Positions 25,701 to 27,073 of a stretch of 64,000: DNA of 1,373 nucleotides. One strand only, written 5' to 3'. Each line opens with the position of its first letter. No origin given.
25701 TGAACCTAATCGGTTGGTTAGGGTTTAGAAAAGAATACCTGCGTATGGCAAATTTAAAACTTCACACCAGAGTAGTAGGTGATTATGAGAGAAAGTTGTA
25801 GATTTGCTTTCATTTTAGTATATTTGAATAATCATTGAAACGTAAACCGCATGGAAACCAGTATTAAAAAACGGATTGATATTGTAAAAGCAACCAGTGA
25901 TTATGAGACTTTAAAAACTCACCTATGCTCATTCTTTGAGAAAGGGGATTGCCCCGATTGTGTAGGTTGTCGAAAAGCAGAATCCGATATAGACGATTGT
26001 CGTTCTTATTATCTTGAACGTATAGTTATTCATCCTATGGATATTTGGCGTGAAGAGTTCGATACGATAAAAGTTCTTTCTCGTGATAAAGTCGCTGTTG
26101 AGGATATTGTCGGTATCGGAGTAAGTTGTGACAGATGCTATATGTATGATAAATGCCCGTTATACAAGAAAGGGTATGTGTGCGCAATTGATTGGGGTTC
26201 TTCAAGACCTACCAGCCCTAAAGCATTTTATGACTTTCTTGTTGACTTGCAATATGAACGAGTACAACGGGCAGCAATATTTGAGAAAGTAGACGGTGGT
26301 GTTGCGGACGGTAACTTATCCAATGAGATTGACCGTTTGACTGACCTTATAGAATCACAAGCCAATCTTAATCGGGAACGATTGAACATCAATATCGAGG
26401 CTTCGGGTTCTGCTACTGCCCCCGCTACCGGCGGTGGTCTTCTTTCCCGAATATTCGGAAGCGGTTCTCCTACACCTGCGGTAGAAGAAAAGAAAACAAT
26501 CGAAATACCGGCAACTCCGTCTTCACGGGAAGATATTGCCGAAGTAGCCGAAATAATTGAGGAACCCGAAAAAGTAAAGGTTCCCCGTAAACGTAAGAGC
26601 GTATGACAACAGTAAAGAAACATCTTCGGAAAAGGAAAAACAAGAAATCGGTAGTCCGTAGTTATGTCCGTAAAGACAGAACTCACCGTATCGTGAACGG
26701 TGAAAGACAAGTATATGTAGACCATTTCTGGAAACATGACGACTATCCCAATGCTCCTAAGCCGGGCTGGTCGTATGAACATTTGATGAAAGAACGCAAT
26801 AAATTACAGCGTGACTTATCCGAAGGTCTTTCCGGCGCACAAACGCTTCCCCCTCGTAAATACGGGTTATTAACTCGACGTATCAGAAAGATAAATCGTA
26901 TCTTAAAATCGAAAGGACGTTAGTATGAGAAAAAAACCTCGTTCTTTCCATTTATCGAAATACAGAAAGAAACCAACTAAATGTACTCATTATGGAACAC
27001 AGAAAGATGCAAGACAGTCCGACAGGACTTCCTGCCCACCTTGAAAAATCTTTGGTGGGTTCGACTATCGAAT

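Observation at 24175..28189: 7-deazaguanine DNA-modification pathway with uncharacterised genes interleaved, and split over four loci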

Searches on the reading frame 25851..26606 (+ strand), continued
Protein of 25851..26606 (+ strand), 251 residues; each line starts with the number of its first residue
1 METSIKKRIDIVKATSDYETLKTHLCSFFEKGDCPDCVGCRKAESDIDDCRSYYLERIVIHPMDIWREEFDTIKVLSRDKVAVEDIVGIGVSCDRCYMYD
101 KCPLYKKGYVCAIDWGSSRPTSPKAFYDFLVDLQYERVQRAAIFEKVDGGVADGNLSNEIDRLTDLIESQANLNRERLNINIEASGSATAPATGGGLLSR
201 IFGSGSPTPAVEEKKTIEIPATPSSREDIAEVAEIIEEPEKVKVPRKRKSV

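Call 85: search_protein_families(library=phrogs, proteins=[P0273, P0314, P0328, P0263, P0275, P0276, P0279, P0285, P0292, P0307], max_evalue=0.001)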
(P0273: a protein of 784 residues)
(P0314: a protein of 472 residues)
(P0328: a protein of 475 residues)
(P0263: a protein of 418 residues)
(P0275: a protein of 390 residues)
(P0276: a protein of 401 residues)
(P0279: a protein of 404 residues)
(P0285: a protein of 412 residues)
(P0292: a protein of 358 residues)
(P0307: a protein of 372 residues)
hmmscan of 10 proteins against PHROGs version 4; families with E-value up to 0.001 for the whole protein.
P0273 (784 aa): 24 families
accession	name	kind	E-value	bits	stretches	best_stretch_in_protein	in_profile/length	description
phrog_16986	-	unknown function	3.1e-17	64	1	481-534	22-72/248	-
phrog_887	-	moron, auxiliary metabolic gene and host takeover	5.4e-16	59.6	1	629-777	348-496/509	queuine tRNA-ribosyltransferase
phrog_14314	-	DNA, RNA and nucleotide metabolism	1.4e-13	52.8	1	480-528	17-62/252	HNH endonuclease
phrog_589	-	DNA, RNA and nucleotide metabolism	2.2e-12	48.1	1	482-532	94-143/179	HNH endonuclease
phrog_6050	-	DNA, RNA and nucleotide metabolism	9.1e-12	45.5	1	479-557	311-383/402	HNH endonuclease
phrog_16726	-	DNA, RNA and nucleotide metabolism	1.5e-11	45.6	1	481-533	95-146/308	HNH endonuclease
phrog_2118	-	DNA, RNA and nucleotide metabolism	6e-11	43.4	1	481-532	178-226/301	HNH endonuclease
phrog_2214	-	DNA, RNA and nucleotide metabolism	6.7e-11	42.9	1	480-569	194-276/429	HNH endonuclease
phrog_8660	-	DNA, RNA and nucleotide metabolism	6.9e-11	43.6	1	481-532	126-181/196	HNH endonuclease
phrog_144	-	DNA, RNA and nucleotide metabolism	1.3e-10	42.2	1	482-560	87-165/175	HNH endonuclease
phrog_338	-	DNA, RNA and nucleotide metabolism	4.2e-09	37.2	1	479-533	207-265/340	HNH endonuclease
phrog_1035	-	DNA, RNA and nucleotide metabolism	6.7e-09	37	1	480-532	160-215/271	endonuclease VII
phrog_5718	-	DNA, RNA and nucleotide metabolism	3.4e-08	33.9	1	481-550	130-196/394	HNH endonuclease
phrog_1271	-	DNA, RNA and nucleotide metabolism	5.6e-08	33.5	1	480-534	267-322/361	HNH endonuclease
phrog_7785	-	DNA, RNA and nucleotide metabolism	7.8e-07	30.2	1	480-528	71-112/147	HNH endonuclease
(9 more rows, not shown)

P0314 (472 aa): 1 family
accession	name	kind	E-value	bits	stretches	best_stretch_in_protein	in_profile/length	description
phrog_887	-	moron, auxiliary metabolic gene and host takeover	5.3e-27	95.9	1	183-446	209-477/509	queuine tRNA-ribosyltransferase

P0328 (475 aa): 1 family
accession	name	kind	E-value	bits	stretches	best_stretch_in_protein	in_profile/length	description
phrog_887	-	moron, auxiliary metabolic gene and host takeover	2.9e-32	113.3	1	1-443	10-477/509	queuine tRNA-ribosyltransferase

P0263 (418 aa): 1 family
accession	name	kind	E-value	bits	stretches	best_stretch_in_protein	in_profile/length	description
phrog_887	-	moron, auxiliary metabolic gene and host takeover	5.5e-17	62.8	1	69-410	254-485/509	queuine tRNA-ribosyltransferase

P0275 (390 aa): 31 families (the best 25 are shown)
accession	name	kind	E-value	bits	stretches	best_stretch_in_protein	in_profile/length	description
phrog_14314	-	DNA, RNA and nucleotide metabolism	9.2e-20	73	1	74-136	3-62/252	HNH endonuclease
phrog_16986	-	unknown function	6.2e-18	66.3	1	68-142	1-72/248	-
phrog_589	-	DNA, RNA and nucleotide metabolism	6.1e-16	59.7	1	63-139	67-142/179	HNH endonuclease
phrog_144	-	DNA, RNA and nucleotide metabolism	6.6e-15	56.2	1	60-165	58-162/175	HNH endonuclease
phrog_16726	-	DNA, RNA and nucleotide metabolism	8.3e-15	56.3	1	46-140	63-145/308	HNH endonuclease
phrog_887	-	moron, auxiliary metabolic gene and host takeover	1.1e-14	55.3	1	241-383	352-496/509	queuine tRNA-ribosyltransferase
phrog_8660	-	DNA, RNA and nucleotide metabolism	1.7e-14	55.4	1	55-139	92-180/196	HNH endonuclease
phrog_2118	-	DNA, RNA and nucleotide metabolism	1.7e-13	51.8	1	42-140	135-226/301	HNH endonuclease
phrog_1035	-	DNA, RNA and nucleotide metabolism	2.7e-13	51.4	1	53-141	120-216/271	endonuclease VII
phrog_338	-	DNA, RNA and nucleotide metabolism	4.5e-13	50.3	1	31-167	153-286/340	HNH endonuclease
phrog_6050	-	DNA, RNA and nucleotide metabolism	1.9e-12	47.7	1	53-164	273-382/402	HNH endonuclease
phrog_1271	-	DNA, RNA and nucleotide metabolism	3.9e-12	47.2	1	68-140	244-320/361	HNH endonuclease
phrog_2214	-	DNA, RNA and nucleotide metabolism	6.6e-12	46.3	1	54-182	159-281/429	HNH endonuclease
phrog_333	-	DNA, RNA and nucleotide metabolism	1.1e-11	46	1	59-135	6-78/138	HNH endonuclease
phrog_5956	-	DNA, RNA and nucleotide metabolism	4.3e-11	43.6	1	62-139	34-111/138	HNH endonuclease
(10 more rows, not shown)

P0276 (401 aa): 30 families (the best 25 are shown)
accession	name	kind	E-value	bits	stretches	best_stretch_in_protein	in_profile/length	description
phrog_589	-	DNA, RNA and nucleotide metabolism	1.1e-18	68.7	1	66-143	67-144/179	HNH endonuclease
phrog_144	-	DNA, RNA and nucleotide metabolism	3.7e-18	66.8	1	64-161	59-155/175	HNH endonuclease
phrog_14314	-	DNA, RNA and nucleotide metabolism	2.2e-16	62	1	76-143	3-67/252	HNH endonuclease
phrog_16986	-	unknown function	3.3e-15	57.3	1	70-139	1-67/248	-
phrog_5956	-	DNA, RNA and nucleotide metabolism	1.8e-14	54.6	1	67-139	35-109/138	HNH endonuclease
phrog_887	-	moron, auxiliary metabolic gene and host takeover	2.4e-14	54.1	1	242-361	356-474/509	queuine tRNA-ribosyltransferase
phrog_333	-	DNA, RNA and nucleotide metabolism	2.5e-14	54.6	1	64-141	9-82/138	HNH endonuclease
phrog_7785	-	DNA, RNA and nucleotide metabolism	8.1e-14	52.8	1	57-146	37-119/147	HNH endonuclease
phrog_119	-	DNA, RNA and nucleotide metabolism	2.7e-13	50.6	1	58-195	172-309/443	HNH endonuclease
phrog_6050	-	DNA, RNA and nucleotide metabolism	4.9e-13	49.6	1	33-141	259-361/402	HNH endonuclease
phrog_4581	-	head and packaging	5e-11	43.6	1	36-143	6-114/395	terminase small subunit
phrog_2214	-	DNA, RNA and nucleotide metabolism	9.5e-11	42.4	1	71-158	175-257/429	HNH endonuclease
phrog_1035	-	DNA, RNA and nucleotide metabolism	1.4e-10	42.5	1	63-149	123-221/271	endonuclease VII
phrog_1271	-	DNA, RNA and nucleotide metabolism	1.8e-10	41.8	1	75-152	252-330/361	HNH endonuclease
phrog_8660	-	DNA, RNA and nucleotide metabolism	3.4e-10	41.3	1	57-138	93-177/196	HNH endonuclease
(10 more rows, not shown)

P0279 (404 aa): 28 families (the best 25 are shown)
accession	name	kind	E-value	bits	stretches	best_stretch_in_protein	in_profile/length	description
phrog_887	-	moron, auxiliary metabolic gene and host takeover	8.3e-18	65.6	1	117-393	288-503/509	queuine tRNA-ribosyltransferase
phrog_589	-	DNA, RNA and nucleotide metabolism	1.1e-17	65.3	1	24-136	35-140/179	HNH endonuclease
phrog_8660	-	DNA, RNA and nucleotide metabolism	6.4e-16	60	1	6-137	60-179/196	HNH endonuclease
phrog_14314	-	DNA, RNA and nucleotide metabolism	7.8e-16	60.1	1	69-143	3-70/252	HNH endonuclease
phrog_16986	-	unknown function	8.7e-14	52.7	1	64-136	2-67/248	-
phrog_144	-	DNA, RNA and nucleotide metabolism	1.6e-13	51.7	1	53-155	55-152/175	HNH endonuclease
phrog_6050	-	DNA, RNA and nucleotide metabolism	2e-13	50.9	1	66-161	295-389/402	HNH endonuclease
phrog_338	-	DNA, RNA and nucleotide metabolism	3.1e-13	50.8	1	31-167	166-293/340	HNH endonuclease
phrog_7785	-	DNA, RNA and nucleotide metabolism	2.7e-12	47.9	1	48-148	35-124/147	HNH endonuclease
phrog_16726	-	DNA, RNA and nucleotide metabolism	5.4e-12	47.1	1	46-135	55-141/308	HNH endonuclease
phrog_2118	-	DNA, RNA and nucleotide metabolism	6.3e-12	46.6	1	38-138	133-225/301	HNH endonuclease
phrog_2214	-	DNA, RNA and nucleotide metabolism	1.5e-11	45.1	1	51-180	161-279/429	HNH endonuclease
phrog_333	-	DNA, RNA and nucleotide metabolism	7.5e-11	43.3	1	58-137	10-80/138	HNH endonuclease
phrog_1035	-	DNA, RNA and nucleotide metabolism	9.9e-11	43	1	20-144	115-220/271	endonuclease VII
phrog_5718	-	DNA, RNA and nucleotide metabolism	2.3e-10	41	1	52-187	98-232/394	HNH endonuclease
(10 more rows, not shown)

P0285 (412 aa): 27 families (the best 25 are shown)
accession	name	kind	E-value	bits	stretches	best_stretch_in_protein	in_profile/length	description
phrog_14314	-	DNA, RNA and nucleotide metabolism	2e-23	85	1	74-138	8-69/252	HNH endonuclease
phrog_16986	-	unknown function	5.4e-23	82.9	1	65-145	3-78/248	-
phrog_16726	-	DNA, RNA and nucleotide metabolism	5.5e-17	63.4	1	65-144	79-154/308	HNH endonuclease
phrog_589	-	DNA, RNA and nucleotide metabolism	1.4e-16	61.7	1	52-133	59-141/179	HNH endonuclease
phrog_8660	-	DNA, RNA and nucleotide metabolism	1.5e-16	62.1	1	14-134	65-180/196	HNH endonuclease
phrog_887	-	moron, auxiliary metabolic gene and host takeover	4.9e-15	56.4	1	65-383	236-497/509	queuine tRNA-ribosyltransferase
phrog_2118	-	DNA, RNA and nucleotide metabolism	2.3e-14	54.7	1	22-135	117-226/301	HNH endonuclease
phrog_144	-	DNA, RNA and nucleotide metabolism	9e-13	49.2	1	37-159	50-157/175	HNH endonuclease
phrog_2214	-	DNA, RNA and nucleotide metabolism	2e-12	48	1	51-136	166-242/429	HNH endonuclease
phrog_1271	-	DNA, RNA and nucleotide metabolism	2.4e-12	47.9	1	63-142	251-326/361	HNH endonuclease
phrog_7785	-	DNA, RNA and nucleotide metabolism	4.7e-12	47.1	1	32-145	19-125/147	HNH endonuclease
phrog_1035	-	DNA, RNA and nucleotide metabolism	2.8e-11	44.8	1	35-152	115-231/271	endonuclease VII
phrog_5718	-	DNA, RNA and nucleotide metabolism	3.7e-11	43.7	1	58-140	102-183/394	HNH endonuclease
phrog_338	-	DNA, RNA and nucleotide metabolism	7e-11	43.1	1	41-141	174-267/340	HNH endonuclease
phrog_6050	-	DNA, RNA and nucleotide metabolism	6.8e-10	39.3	1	24-149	253-365/402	HNH endonuclease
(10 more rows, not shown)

P0292 (358 aa): 33 families (the best 25 are shown)
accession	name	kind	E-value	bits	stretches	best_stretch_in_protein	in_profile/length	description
phrog_14314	-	DNA, RNA and nucleotide metabolism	1.9e-21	78.5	1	35-97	3-62/252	HNH endonuclease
phrog_16986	-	unknown function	1.6e-20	74.7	1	30-106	2-75/248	-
phrog_16726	-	DNA, RNA and nucleotide metabolism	6.1e-19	69.9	1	30-110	80-154/308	HNH endonuclease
phrog_589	-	DNA, RNA and nucleotide metabolism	2.2e-18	67.6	1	22-100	64-142/179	HNH endonuclease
phrog_8660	-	DNA, RNA and nucleotide metabolism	5.4e-18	66.8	1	18-104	94-184/196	HNH endonuclease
phrog_2118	-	DNA, RNA and nucleotide metabolism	6.7e-17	63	1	18-102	145-227/301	HNH endonuclease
phrog_1035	-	DNA, RNA and nucleotide metabolism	2.7e-16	61.2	1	24-136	132-253/271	endonuclease VII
phrog_338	-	DNA, RNA and nucleotide metabolism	7.1e-16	59.5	1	23-122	189-286/340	HNH endonuclease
phrog_144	-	DNA, RNA and nucleotide metabolism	7.4e-15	56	1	21-128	57-161/175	HNH endonuclease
phrog_6050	-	DNA, RNA and nucleotide metabolism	7.5e-14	52.3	1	24-125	287-365/402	HNH endonuclease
phrog_7785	-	DNA, RNA and nucleotide metabolism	1.9e-13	51.6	1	13-105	32-120/147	HNH endonuclease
phrog_2214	-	DNA, RNA and nucleotide metabolism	1.9e-13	51.4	1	30-132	175-271/429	HNH endonuclease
phrog_1271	-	DNA, RNA and nucleotide metabolism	2.2e-13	51.3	1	27-118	248-340/361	HNH endonuclease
phrog_887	-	moron, auxiliary metabolic gene and host takeover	3.1e-13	50.4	1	106-347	286-484/509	queuine tRNA-ribosyltransferase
phrog_333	-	DNA, RNA and nucleotide metabolism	8.9e-13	49.6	1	23-105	9-87/138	HNH endonuclease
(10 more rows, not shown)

P0307 (372 aa): 34 families (the best 25 are shown)
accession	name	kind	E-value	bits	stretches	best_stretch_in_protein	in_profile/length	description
phrog_14314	-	DNA, RNA and nucleotide metabolism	4.4e-21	77.3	1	41-112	3-71/252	HNH endonuclease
phrog_589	-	DNA, RNA and nucleotide metabolism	4.1e-19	70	1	27-104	63-140/179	HNH endonuclease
phrog_16986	-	unknown function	8.8e-19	69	1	36-105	2-68/248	-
phrog_144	-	DNA, RNA and nucleotide metabolism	5.6e-18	66.2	1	24-127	53-156/175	HNH endonuclease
phrog_2118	-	DNA, RNA and nucleotide metabolism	1.6e-17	65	1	21-108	143-227/301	HNH endonuclease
phrog_16726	-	DNA, RNA and nucleotide metabolism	6.3e-17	63.2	1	32-107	80-145/308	HNH endonuclease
phrog_887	-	moron, auxiliary metabolic gene and host takeover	3e-16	60.4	1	7-356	245-494/509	queuine tRNA-ribosyltransferase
phrog_8660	-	DNA, RNA and nucleotide metabolism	6.4e-16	60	1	19-105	89-179/196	HNH endonuclease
phrog_2214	-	DNA, RNA and nucleotide metabolism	2.4e-15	57.6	1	34-124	172-259/429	HNH endonuclease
phrog_333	-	DNA, RNA and nucleotide metabolism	9.4e-15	56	1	28-102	8-78/138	HNH endonuclease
phrog_6050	-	DNA, RNA and nucleotide metabolism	1.8e-14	54.4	1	30-119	287-365/402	HNH endonuclease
phrog_7785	-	DNA, RNA and nucleotide metabolism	1.8e-13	51.7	1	17-105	36-114/147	HNH endonuclease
phrog_1035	-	DNA, RNA and nucleotide metabolism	5.7e-13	50.3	1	29-126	131-242/271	endonuclease VII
phrog_338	-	DNA, RNA and nucleotide metabolism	5.9e-13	49.9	1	24-110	184-268/340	HNH endonuclease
phrog_1271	-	DNA, RNA and nucleotide metabolism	1.7e-12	48.4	1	33-112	248-325/361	HNH endonuclease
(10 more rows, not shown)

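Call 86: find_encoding_contigs(protein=P0285, flank=6000, max_places=3)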
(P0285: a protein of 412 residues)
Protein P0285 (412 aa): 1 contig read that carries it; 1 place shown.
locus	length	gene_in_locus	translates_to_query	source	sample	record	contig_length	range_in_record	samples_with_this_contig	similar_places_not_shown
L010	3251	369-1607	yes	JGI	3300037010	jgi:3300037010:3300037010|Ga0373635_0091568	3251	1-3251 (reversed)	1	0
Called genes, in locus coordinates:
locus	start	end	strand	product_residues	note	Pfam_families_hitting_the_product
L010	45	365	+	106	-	-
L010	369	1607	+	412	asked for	PF01844:HNH, PF14279:HNH_5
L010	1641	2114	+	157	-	-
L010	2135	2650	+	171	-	-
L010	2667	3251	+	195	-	?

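Call 87: find_encoding_contigs(protein=P0273, flank=6000, max_places=2)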
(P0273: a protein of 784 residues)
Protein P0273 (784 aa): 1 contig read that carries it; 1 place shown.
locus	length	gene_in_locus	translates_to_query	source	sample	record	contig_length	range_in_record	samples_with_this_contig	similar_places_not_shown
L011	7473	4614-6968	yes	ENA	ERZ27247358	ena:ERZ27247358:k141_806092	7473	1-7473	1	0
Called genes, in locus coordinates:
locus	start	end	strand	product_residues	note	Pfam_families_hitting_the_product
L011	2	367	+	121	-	?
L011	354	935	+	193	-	PF13489:Methyltransf_23, PF13649:Methyltransf_25, PF13847:Methyltransf_31 (weak), PF08241:Methyltransf_11, PF08242:Methyltransf_12 (weak)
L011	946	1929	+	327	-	-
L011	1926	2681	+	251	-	-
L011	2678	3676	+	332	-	-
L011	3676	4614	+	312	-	-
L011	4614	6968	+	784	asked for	PF14890:Intein_splicing (faint), PF05203:Hom_end_hint (weak), PF14528:LAGLIDADG_3 (faint), PF01844:HNH, PF14279:HNH_5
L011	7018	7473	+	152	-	?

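Call 89: search_protein_families(library=phrogs, proteins=[L010:1641-2114:+, L010:2135-2650:+, L010:2667-3251:+, L011:946-1929:+, L011:1926-2681:+, L011:2678-3676:+, L011:3676-4614:+, L011:7018-7473:+, L011:354-935:+], max_evalue=0.001)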
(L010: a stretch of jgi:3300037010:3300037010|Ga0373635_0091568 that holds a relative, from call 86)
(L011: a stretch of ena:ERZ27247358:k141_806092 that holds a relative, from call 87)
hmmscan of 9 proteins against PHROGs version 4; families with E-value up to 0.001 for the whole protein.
L010:1641-2114:+ (157 aa): 0 families

L010:2135-2650:+ (171 aa): 0 families

L010:2667-3251:+ (195 aa): 0 families

L011:946-1929:+ (327 aa): 0 families

L011:1926-2681:+ (251 aa): 1 family
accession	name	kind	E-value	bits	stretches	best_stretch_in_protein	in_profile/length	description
phrog_21938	-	unknown function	7.4e-06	26.5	1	128-187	188-244/342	-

L011:2678-3676:+ (332 aa): 4 families
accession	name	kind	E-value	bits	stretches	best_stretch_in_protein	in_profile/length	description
phrog_3980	-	unknown function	5.1e-14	52.8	1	1-216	3-248/495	-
phrog_1238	-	moron, auxiliary metabolic gene and host takeover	6.6e-13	49.6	1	212-287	19-91/155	phosphoheptose isomerase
phrog_415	-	other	1e-12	49.2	1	210-292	16-114/218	polynucleotide kinase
phrog_505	-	other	1.3e-07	32.4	1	197-291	149-239/295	polynucleotide kinase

L011:3676-4614:+ (312 aa): 0 families

L011:7018-7473:+ (152 aa): 0 families

L011:354-935:+ (193 aa): 4 families
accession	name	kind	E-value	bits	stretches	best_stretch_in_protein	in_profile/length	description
phrog_22502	-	other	1.6e-07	32.4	1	34-142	56-176/276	methyltransferase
phrog_4752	-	other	4e-05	24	1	69-152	78-175/241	tRNA methyltransferase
phrog_3382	-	other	0.00019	21.8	1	28-132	32-140/207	methyltransferase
phrog_32762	-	other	0.00049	21.3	1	37-138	8-108/180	SAM-dependent methyltransferase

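Call 90: search_protein_families(library=pfam, proteins=[L009:4643-5416:+, L009:6120-7091:+, L010:369-1607:+], max_evalue=0.01)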
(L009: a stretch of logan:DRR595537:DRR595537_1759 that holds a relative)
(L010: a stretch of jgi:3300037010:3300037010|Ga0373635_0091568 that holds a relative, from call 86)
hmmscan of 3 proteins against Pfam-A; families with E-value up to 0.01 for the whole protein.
L009:4643-5416:+ (257 aa): 1 family
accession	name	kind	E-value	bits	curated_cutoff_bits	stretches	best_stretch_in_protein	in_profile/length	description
PF06508.19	QueC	-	0.0014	18.6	22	1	155-206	147-201/210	Queuosine biosynthesis protein QueC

L009:6120-7091:+ (323 aa): 1 family
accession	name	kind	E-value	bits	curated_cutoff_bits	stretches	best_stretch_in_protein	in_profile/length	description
PF06508.19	QueC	-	8.6e-17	61.8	22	1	62-195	75-208/210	Queuosine biosynthesis protein QueC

L010:369-1607:+ (412 aa): 2 families
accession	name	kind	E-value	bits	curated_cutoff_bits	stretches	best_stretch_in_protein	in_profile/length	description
PF01844.29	HNH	-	8.8e-14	51.8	21.4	1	85-133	1-47/47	HNH endonuclease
PF14279.12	HNH_5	-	2e-10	40.9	27.5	1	85-135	1-48/56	HNH endonuclease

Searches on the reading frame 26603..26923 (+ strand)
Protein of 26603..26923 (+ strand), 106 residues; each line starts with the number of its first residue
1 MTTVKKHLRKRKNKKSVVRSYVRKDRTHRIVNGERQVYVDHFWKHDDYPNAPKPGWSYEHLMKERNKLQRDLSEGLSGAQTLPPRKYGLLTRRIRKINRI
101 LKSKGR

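Call 3: search_protein_families(library=pfam, proteins=[window:26603-26923:+], max_evalue=0.1)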
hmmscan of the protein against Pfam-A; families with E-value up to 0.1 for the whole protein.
window:26603-26923:+ (106 aa): 0 families

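Call 4: search_protein_families(library=phrogs, proteins=[window:26603-26923:+], max_evalue=0.01)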
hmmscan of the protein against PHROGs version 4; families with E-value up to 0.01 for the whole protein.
window:26603-26923:+ (106 aa): 0 families

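Call 5: search_protein_families(library=ncbifam, proteins=[window:26603-26923:+], max_evalue=0.1)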
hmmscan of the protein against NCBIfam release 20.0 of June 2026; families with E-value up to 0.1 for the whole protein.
window:26603-26923:+ (106 aa): 0 families

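Call 73: search_protein_families(library=padloc, proteins=[window:26603-26923:+], max_evalue=0.1)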
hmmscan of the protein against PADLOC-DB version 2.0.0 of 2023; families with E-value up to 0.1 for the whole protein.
window:26603-26923:+ (106 aa): 0 families
